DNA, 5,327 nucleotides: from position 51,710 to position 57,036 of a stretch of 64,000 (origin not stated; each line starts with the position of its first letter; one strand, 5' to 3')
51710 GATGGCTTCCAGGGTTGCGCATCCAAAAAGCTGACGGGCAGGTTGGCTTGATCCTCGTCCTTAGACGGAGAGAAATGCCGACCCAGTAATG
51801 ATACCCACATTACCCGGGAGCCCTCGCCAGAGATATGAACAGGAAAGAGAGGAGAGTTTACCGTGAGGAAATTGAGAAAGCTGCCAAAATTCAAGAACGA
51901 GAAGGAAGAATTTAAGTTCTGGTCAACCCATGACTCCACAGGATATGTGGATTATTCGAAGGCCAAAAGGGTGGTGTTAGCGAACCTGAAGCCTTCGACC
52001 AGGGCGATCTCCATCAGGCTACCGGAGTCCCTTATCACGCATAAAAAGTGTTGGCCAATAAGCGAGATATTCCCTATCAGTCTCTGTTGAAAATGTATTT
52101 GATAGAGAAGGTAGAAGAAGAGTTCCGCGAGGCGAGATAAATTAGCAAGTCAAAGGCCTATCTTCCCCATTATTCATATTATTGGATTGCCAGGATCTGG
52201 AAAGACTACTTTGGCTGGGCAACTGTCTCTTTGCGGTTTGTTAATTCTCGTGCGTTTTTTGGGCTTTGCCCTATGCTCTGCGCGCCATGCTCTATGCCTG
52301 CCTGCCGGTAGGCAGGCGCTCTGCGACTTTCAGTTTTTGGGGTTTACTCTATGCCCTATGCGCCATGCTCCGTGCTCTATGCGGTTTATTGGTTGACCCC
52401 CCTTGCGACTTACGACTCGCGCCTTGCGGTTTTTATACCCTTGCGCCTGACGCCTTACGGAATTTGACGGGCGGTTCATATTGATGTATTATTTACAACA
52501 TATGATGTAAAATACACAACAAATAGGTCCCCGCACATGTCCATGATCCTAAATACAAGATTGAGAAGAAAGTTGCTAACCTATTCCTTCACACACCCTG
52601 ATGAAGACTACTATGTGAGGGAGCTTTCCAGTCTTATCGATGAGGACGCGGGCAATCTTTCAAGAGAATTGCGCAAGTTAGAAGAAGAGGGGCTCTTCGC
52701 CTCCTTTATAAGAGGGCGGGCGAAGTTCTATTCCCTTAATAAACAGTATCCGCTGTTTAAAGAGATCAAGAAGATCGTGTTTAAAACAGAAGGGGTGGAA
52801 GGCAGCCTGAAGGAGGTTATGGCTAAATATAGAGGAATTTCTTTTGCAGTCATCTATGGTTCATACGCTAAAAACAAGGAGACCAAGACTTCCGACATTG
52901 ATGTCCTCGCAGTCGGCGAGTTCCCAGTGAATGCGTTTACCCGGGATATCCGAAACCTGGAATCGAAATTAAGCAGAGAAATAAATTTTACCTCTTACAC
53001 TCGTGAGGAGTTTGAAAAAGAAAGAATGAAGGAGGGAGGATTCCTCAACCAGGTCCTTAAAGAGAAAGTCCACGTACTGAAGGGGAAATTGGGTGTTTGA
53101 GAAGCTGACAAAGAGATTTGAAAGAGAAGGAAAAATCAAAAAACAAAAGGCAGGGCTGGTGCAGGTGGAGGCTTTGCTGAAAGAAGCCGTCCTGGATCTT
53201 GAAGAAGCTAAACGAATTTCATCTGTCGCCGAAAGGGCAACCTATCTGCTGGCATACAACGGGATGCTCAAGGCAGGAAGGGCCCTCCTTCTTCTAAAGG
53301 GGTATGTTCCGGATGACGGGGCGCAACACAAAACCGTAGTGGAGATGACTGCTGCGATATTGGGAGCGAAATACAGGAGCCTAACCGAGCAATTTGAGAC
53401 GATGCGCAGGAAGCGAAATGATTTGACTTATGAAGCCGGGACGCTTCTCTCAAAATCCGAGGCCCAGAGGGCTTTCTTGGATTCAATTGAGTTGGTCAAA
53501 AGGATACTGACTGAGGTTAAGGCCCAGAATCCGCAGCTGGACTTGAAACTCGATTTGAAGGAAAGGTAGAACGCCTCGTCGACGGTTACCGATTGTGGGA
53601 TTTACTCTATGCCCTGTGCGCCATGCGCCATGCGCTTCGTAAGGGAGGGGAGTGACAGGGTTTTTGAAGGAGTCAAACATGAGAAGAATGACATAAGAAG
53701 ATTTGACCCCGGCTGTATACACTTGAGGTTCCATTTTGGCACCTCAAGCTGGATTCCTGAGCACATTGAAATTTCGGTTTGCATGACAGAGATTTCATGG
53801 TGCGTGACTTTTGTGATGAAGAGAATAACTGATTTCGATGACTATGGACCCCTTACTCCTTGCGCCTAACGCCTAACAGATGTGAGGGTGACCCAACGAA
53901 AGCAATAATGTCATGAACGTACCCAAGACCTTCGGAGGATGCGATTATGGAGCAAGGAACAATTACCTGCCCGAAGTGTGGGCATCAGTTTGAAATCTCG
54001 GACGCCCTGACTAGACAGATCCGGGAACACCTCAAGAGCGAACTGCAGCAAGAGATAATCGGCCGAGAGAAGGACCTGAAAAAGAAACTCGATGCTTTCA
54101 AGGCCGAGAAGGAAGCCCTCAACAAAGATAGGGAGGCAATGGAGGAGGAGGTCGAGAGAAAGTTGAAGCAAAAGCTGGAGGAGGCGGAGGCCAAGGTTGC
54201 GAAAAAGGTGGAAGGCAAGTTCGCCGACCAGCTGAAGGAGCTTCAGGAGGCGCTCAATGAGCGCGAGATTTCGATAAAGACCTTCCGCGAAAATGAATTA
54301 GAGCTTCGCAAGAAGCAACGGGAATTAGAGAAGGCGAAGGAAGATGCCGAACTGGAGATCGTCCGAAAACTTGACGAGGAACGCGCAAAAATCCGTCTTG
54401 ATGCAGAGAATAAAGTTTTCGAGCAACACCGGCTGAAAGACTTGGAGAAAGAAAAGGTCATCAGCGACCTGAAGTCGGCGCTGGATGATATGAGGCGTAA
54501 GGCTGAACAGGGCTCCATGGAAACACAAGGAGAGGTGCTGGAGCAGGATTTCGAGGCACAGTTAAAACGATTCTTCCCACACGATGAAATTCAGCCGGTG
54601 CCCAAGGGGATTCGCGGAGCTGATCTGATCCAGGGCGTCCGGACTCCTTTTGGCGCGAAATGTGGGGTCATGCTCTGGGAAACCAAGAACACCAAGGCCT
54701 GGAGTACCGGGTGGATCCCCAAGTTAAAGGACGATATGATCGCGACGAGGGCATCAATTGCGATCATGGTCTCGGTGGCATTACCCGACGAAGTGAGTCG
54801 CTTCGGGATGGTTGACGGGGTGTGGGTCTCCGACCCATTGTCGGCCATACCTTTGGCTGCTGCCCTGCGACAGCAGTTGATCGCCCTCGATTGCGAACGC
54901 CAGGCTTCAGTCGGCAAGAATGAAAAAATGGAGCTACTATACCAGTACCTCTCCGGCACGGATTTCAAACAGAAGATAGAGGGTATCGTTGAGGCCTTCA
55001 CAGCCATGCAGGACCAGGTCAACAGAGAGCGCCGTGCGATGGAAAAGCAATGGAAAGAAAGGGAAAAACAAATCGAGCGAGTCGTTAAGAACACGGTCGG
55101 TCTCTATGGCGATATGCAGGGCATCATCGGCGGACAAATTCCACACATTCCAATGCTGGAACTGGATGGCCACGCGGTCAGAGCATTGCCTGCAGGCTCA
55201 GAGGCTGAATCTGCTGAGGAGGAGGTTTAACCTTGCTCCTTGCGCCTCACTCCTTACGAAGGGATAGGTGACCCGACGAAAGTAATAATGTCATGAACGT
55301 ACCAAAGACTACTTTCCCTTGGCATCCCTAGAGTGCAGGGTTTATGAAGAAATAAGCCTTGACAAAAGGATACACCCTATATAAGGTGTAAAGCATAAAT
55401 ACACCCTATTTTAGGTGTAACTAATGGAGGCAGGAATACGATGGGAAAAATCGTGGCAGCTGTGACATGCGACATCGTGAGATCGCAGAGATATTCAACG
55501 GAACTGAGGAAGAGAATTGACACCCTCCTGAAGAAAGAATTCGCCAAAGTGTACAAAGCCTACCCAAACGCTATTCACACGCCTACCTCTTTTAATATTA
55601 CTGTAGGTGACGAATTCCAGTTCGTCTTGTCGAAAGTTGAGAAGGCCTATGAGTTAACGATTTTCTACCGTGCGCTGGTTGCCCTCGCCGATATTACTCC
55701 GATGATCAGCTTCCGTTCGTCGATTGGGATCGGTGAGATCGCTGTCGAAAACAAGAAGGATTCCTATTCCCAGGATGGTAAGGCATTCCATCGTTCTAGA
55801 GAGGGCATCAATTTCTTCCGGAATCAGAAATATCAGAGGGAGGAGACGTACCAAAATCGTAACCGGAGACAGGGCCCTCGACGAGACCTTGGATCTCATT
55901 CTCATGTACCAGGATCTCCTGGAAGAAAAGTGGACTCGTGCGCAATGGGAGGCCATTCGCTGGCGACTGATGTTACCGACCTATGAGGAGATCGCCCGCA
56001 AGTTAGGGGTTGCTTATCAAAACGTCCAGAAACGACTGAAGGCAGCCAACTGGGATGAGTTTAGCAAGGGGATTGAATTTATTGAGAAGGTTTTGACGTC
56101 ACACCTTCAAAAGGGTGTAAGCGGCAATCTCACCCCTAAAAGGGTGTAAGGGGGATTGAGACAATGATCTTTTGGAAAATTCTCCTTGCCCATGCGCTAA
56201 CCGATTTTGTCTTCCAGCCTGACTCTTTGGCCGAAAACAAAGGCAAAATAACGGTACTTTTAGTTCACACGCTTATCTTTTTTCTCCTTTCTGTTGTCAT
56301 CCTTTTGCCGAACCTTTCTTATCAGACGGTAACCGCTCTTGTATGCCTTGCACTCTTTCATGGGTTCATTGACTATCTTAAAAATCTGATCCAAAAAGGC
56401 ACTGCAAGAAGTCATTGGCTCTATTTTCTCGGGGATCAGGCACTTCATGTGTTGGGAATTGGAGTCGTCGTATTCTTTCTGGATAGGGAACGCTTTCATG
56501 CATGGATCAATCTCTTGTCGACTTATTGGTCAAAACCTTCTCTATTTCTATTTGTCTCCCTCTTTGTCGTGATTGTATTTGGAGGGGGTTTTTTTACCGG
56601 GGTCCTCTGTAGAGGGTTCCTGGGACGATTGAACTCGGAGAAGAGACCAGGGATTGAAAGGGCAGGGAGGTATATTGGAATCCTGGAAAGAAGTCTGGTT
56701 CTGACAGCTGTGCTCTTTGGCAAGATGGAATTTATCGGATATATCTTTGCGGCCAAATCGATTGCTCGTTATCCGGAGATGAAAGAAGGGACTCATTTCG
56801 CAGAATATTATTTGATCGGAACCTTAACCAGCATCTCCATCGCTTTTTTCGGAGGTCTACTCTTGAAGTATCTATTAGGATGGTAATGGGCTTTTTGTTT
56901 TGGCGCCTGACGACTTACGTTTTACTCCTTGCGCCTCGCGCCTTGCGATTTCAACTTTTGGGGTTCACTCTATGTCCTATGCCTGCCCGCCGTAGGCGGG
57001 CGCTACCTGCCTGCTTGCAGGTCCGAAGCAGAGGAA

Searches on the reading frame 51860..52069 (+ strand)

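Call 88: search_protein_families(library=pfam, proteins=[window:51860-52069:+], max_evalue=0.001)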
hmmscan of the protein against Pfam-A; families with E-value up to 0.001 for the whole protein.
window:51860-52069:+ (70 aa): 1 family
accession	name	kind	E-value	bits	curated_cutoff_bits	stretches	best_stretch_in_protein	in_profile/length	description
PF12441.14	CopG_antitoxin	-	2.1e-19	70.5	28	1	7-61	2-56/79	CopG antitoxin of type II toxin-antitoxin system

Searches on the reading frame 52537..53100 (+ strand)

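Call 13: search_protein_families(library=pfam, proteins=[window:52537-53100:+], max_evalue=0.01)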
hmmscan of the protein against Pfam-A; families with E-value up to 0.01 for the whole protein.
window:52537-53100:+ (187 aa): 2 families
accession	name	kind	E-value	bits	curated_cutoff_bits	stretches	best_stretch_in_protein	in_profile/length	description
PF18765.7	Polbeta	-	1e-09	38.8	26.9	1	91-150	3-65/93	Polymerase beta, Nucleotidyltransferase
PF01909.29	NTP_transf_2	-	2e-09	38.1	21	1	92-180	5-71/93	Nucleotidyltransferase domain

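Call 63: search_protein_families(library=padloc, proteins=[window:52537-53097:+], max_evalue=0.001)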
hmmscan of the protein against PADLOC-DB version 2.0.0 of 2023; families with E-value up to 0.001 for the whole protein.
window:52537-53097:+ (187 aa): 11 families
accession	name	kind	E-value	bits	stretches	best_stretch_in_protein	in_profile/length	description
PDLC04368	PDC-M05A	-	1.1e-46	157.3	1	3-184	8-191/201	-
PDLC04372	PDC-M05A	-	3.8e-29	100.1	1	36-184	10-160/167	-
PDLC04369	PDC-M05A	-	4.1e-25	86.6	1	10-185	15-188/201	-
PDLC04370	PDC-M05A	-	2.3e-17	61.5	1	22-181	28-187/194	-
PDLC04371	PDC-M05A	-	2.5e-08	31.8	1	7-133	30-158/211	-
PDLC04906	PDC-S09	-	7e-08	30.8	1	93-152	17-78/98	-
PDLC04903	PDC-S09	-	3.2e-07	28.6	1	104-178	29-106/108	-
PDLC04904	PDC-S09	-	7.1e-06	24.2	1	95-126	19-50/104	-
PDLC04902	PDC-S09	-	7.4e-06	24.2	1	91-147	12-66/97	-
PDLC01438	Csa3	-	5.2e-05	21.4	1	5-85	145-218/305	"CAS-I,CAS-II,CAS-III,CAS-IV,CAS-V,CAS-VI; associated_signaling"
PDLC04907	PDC-S09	-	0.00029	18.9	1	91-125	17-51/114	-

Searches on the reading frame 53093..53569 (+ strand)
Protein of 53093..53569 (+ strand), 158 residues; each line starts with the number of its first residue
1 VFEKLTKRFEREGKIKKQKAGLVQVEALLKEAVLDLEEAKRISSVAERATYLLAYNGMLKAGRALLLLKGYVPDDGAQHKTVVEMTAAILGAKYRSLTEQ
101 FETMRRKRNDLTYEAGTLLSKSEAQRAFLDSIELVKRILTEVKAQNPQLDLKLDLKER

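Call 13: search_protein_families(library=pfam, proteins=[window:53093-53569:+], max_evalue=0.01)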
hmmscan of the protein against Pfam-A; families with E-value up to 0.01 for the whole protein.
window:53093-53569:+ (158 aa): 1 family
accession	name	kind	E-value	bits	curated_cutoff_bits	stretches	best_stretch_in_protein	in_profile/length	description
PF05168.19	HEPN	-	0.0046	17.6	22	1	25-137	1-113/117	HEPN domain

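Call 63: search_protein_families(library=padloc, proteins=[window:53093-53566:+], max_evalue=0.001)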
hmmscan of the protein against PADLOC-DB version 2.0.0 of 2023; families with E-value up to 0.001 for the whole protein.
window:53093-53566:+ (158 aa): 7 families
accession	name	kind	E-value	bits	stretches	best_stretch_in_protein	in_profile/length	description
PDLC04374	PDC-M05B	-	3.1e-15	54.7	1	7-146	4-142/146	-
PDLC04377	PDC-M05B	-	5.4e-11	40.7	1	8-149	5-145/149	-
PDLC04375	PDC-M05B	-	7.3e-11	40.5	1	11-131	19-138/151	-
PDLC04379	PDC-M05B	-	4.7e-08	31.1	1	15-149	11-144/147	-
PDLC04378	PDC-M05B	-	5.1e-08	31.3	1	12-143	13-140/153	-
PDLC04376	PDC-M05B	-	3.8e-05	22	1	27-142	4-118/121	-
PDLC04373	PDC-M05B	-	4.8e-05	21.4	1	8-144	8-135/141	-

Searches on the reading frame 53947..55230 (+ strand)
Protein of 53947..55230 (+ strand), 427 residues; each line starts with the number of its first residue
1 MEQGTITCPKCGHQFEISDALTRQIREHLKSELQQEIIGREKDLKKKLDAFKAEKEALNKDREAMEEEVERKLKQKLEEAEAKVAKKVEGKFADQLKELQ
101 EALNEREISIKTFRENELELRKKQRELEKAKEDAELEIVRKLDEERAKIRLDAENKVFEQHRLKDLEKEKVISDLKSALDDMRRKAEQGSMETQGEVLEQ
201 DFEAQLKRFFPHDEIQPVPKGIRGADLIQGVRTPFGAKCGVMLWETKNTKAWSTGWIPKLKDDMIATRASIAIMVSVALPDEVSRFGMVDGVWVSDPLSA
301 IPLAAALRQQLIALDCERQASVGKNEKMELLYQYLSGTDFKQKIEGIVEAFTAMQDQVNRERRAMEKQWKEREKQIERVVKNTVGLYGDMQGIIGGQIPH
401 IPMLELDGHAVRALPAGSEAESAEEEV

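Call 3: search_protein_families(library=pfam, proteins=[window:53947-55230:+], max_evalue=1)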
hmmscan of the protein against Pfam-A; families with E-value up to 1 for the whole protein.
window:53947-55230:+ (427 aa): 5 families
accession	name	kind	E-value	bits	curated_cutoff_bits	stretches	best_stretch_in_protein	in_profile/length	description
PF09903.14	DUF2130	-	1.6e-62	211.6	26.7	1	164-407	4-253/255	Uncharacterized protein conserved in bacteria (DUF2130)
PF13717.11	Zn_ribbon_4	-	0.0064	16.8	30.3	1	6-23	3-20/36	zinc-ribbon domain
PF24441.1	DUF7560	-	0.031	14.4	27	1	1-28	1-28/44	Family of unknown function (DUF7560)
PF18439.7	zf_UBZ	-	0.14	12.3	25.6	1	5-19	2-16/32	Ubiquitin-Binding Zinc Finger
PF13248.11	Zn_ribbon_3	-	0.24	11.4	27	1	5-16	2-13/26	zinc-ribbon domain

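Call 55: find_encoding_contigs(protein=window:53947-55227:+, flank=3000, max_places=3)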
Protein window:53947-55227:+ (427 aa): 1 contig read that carries it; 1 place shown.
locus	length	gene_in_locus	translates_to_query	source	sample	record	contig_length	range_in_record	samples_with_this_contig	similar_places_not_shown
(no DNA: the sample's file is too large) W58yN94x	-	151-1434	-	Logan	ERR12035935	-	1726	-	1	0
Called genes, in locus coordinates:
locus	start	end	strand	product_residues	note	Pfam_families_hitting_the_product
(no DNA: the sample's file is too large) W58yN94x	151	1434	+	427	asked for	PF09903:DUF2130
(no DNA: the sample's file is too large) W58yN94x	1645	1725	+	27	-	?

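Call 63: search_protein_families(library=padloc, proteins=[window:53947-55227:+], max_evalue=0.001)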
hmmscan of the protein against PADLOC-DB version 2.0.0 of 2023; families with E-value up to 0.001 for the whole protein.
window:53947-55227:+ (427 aa): 1 family
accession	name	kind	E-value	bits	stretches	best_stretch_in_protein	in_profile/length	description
PDLC00647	ZorA3|ZorA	-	4.8e-05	20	1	22-383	308-565/780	MotA/ExbB/TolQ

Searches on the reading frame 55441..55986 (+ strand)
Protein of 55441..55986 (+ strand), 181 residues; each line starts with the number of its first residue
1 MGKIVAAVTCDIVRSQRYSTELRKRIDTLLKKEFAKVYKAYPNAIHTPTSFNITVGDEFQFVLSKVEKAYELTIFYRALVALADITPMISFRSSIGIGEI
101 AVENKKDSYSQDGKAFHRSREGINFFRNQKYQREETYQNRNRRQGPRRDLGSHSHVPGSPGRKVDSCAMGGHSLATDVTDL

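Call 3: search_protein_families(library=pfam, proteins=[window:55441-55986:+], max_evalue=1)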
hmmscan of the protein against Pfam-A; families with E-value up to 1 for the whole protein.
window:55441-55986:+ (181 aa): 1 family
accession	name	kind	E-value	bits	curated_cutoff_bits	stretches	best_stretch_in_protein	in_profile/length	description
PF16264.11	SatD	-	2.1e-11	44.3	29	1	7-129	3-116/211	SatD family (SatD)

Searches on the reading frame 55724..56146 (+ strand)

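Call 88: search_protein_families(library=pfam, proteins=[window:55724-56146:+], max_evalue=0.001)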
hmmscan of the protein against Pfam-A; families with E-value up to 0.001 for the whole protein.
window:55724-56146:+ (141 aa): 1 family
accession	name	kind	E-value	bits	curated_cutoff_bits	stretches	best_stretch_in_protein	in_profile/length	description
PF08281.18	Sigma70_r4_2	-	0.00065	19.7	25.7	0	86-108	28-50/54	Sigma-70, region 4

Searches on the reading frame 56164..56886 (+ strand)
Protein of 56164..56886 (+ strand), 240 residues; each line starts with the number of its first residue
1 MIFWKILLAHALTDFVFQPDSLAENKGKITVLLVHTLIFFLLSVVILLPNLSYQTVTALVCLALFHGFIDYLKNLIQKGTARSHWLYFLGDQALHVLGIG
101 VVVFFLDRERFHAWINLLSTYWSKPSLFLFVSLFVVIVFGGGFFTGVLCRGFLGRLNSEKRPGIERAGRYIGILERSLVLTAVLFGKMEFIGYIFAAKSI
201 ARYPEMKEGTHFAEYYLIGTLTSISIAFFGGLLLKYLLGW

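Call 3: search_protein_families(library=pfam, proteins=[window:56164-56886:+], max_evalue=1)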
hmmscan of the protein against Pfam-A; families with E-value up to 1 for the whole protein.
window:56164-56886:+ (240 aa): 1 family
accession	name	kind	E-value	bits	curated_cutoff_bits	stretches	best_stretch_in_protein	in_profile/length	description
PF11750.13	DUF3307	-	3.9e-17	62.9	23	1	2-103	1-106/127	Protein of unknown function (DUF3307)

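Call 63: search_protein_families(library=padloc, proteins=[window:56164-56883:+], max_evalue=0.001)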
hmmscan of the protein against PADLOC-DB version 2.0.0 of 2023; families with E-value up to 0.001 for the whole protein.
window:56164-56883:+ (240 aa): 0 families
